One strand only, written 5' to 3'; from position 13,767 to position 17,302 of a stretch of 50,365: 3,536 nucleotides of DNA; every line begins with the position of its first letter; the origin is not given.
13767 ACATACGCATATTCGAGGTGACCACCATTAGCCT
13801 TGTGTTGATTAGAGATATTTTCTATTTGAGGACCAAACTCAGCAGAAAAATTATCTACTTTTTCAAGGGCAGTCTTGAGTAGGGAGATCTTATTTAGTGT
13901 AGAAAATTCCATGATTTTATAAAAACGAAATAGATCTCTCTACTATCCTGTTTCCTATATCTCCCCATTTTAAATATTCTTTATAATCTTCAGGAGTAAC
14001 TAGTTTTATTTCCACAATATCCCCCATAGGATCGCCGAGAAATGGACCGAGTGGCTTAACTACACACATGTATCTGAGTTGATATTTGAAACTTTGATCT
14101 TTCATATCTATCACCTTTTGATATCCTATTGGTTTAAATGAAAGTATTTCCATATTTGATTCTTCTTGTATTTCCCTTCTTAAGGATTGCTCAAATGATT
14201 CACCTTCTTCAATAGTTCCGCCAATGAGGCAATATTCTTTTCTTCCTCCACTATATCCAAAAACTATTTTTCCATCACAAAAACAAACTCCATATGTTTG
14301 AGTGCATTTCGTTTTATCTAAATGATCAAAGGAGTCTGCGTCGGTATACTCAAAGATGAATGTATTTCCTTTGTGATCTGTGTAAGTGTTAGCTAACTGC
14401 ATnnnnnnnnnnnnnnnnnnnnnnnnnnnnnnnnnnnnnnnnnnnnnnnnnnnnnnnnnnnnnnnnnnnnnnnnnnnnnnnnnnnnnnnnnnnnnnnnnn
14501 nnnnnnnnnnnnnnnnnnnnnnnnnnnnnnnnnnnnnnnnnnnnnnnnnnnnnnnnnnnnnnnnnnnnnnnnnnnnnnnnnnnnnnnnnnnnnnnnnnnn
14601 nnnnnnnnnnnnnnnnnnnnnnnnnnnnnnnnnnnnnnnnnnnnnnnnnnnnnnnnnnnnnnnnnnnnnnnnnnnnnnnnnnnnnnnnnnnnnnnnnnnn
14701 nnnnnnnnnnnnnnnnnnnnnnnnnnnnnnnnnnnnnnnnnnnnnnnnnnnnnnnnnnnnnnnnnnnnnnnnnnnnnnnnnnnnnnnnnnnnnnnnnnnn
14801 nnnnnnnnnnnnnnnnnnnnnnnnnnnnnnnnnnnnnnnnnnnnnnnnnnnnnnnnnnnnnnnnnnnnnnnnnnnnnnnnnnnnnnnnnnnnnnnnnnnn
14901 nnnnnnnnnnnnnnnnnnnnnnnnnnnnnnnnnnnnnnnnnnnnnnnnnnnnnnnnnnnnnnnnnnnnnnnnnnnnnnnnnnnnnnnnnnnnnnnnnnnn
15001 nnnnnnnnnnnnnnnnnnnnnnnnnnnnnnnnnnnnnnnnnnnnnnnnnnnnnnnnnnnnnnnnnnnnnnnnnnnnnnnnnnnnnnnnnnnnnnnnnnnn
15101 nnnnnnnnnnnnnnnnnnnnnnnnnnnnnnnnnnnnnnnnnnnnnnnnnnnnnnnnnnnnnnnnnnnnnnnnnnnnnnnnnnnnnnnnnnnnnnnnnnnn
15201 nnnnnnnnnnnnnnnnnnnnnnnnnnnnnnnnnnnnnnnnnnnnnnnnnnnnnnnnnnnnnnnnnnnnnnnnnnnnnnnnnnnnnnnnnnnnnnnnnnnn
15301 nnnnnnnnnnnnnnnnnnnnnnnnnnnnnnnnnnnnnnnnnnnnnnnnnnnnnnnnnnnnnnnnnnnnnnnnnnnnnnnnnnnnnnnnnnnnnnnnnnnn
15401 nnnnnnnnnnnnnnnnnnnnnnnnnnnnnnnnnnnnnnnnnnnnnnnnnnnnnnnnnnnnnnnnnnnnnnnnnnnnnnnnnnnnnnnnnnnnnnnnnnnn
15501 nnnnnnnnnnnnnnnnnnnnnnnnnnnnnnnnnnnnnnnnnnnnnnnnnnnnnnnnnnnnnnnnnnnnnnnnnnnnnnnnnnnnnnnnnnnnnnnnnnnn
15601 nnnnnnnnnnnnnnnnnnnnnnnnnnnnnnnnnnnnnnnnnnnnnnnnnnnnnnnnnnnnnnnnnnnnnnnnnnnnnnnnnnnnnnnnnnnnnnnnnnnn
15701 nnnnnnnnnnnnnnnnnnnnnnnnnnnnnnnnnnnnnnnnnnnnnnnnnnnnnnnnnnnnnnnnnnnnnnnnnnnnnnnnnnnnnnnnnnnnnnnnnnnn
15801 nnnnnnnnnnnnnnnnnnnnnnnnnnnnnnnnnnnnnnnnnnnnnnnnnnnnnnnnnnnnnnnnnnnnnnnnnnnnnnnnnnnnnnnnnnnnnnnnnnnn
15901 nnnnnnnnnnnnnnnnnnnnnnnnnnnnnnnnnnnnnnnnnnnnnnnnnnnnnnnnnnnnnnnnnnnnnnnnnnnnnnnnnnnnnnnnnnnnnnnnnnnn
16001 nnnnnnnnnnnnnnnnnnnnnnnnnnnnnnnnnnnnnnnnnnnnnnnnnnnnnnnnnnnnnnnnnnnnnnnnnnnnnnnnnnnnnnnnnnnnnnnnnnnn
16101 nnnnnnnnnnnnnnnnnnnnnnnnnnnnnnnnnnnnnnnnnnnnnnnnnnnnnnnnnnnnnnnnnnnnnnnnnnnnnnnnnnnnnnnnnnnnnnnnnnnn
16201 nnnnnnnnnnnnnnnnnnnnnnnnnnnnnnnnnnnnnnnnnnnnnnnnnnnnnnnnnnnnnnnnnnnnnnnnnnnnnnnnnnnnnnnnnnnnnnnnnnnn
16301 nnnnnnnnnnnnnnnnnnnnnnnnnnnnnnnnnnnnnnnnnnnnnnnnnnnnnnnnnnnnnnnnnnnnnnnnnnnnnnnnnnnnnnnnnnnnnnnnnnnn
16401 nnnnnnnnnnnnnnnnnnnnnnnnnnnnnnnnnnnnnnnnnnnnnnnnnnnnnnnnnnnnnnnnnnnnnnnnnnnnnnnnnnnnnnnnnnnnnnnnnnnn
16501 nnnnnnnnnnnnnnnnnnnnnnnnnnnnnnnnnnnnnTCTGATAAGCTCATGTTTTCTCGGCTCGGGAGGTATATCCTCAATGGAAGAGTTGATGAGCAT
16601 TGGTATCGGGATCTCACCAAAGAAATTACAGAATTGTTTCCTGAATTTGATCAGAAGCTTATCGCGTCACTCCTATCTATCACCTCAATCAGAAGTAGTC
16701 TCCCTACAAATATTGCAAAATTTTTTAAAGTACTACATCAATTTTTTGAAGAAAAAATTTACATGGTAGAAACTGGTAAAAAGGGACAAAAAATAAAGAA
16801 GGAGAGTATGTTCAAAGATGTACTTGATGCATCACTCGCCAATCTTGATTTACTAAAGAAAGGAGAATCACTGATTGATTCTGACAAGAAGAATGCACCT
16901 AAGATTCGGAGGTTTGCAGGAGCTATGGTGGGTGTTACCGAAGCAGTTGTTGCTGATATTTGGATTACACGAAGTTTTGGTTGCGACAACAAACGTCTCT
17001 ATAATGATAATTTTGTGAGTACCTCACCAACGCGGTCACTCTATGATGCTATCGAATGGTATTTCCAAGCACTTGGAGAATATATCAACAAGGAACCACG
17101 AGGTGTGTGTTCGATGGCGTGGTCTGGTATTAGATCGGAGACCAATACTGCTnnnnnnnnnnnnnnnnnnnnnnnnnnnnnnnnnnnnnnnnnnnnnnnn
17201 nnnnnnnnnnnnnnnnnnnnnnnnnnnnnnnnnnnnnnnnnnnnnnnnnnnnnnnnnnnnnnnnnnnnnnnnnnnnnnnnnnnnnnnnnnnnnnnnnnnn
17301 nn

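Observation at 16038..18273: tRNA-bracketed two-gene island: unknown 390-aa protein plus GIY-YIG nuclease under a shared operator-like promoter motif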

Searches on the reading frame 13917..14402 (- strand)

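Call 51: search_protein_families(library=pfam, proteins=[window:13917-14402:-], max_evalue=0.01)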
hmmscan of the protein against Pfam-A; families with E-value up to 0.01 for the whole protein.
window:13917-14402:- (161 aa): 1 family
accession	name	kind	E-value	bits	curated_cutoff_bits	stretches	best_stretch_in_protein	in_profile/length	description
PF00293.34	NUDIX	-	2.9e-08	34.3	21.1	1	56-142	30-119/134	NUDIX domain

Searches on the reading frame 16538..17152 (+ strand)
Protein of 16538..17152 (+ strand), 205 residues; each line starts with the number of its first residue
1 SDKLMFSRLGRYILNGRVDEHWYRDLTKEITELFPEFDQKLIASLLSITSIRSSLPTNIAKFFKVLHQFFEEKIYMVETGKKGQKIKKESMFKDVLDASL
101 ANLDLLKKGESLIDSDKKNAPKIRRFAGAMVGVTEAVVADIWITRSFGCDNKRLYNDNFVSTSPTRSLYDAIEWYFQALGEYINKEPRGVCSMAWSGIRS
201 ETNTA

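Call 108: search_solved_structures(query=A13, max_evalue=10, show_alignments=4)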
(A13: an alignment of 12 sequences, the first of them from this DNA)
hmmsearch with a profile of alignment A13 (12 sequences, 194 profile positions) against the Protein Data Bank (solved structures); distinct sequences matched with E-value up to 10: 7.
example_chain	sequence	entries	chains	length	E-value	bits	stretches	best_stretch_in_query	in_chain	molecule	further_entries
9o00_A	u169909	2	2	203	0.03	17.4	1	74-190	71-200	8-oxoguanine DNA glycosylase/AP lyase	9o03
9o02_A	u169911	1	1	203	0.14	15.2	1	74-190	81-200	8-oxoguanine DNA glycosylase/AP lyase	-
9sda_c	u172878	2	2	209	0.37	13.8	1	24-102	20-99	Small ribosomal subunit protein uS3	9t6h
3fhf_A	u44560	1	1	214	0.56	13.3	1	91-185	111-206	N-glycosylase/DNA lyase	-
3knt_A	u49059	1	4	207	1.1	12.3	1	117-185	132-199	N-glycosylase/DNA lyase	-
4zlh_A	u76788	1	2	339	1.4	12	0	26-83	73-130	Lipopolysaccharide assembly protein B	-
3n0u_A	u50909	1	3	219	2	11.4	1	126-191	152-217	Probable N-glycosylase/DNA lyase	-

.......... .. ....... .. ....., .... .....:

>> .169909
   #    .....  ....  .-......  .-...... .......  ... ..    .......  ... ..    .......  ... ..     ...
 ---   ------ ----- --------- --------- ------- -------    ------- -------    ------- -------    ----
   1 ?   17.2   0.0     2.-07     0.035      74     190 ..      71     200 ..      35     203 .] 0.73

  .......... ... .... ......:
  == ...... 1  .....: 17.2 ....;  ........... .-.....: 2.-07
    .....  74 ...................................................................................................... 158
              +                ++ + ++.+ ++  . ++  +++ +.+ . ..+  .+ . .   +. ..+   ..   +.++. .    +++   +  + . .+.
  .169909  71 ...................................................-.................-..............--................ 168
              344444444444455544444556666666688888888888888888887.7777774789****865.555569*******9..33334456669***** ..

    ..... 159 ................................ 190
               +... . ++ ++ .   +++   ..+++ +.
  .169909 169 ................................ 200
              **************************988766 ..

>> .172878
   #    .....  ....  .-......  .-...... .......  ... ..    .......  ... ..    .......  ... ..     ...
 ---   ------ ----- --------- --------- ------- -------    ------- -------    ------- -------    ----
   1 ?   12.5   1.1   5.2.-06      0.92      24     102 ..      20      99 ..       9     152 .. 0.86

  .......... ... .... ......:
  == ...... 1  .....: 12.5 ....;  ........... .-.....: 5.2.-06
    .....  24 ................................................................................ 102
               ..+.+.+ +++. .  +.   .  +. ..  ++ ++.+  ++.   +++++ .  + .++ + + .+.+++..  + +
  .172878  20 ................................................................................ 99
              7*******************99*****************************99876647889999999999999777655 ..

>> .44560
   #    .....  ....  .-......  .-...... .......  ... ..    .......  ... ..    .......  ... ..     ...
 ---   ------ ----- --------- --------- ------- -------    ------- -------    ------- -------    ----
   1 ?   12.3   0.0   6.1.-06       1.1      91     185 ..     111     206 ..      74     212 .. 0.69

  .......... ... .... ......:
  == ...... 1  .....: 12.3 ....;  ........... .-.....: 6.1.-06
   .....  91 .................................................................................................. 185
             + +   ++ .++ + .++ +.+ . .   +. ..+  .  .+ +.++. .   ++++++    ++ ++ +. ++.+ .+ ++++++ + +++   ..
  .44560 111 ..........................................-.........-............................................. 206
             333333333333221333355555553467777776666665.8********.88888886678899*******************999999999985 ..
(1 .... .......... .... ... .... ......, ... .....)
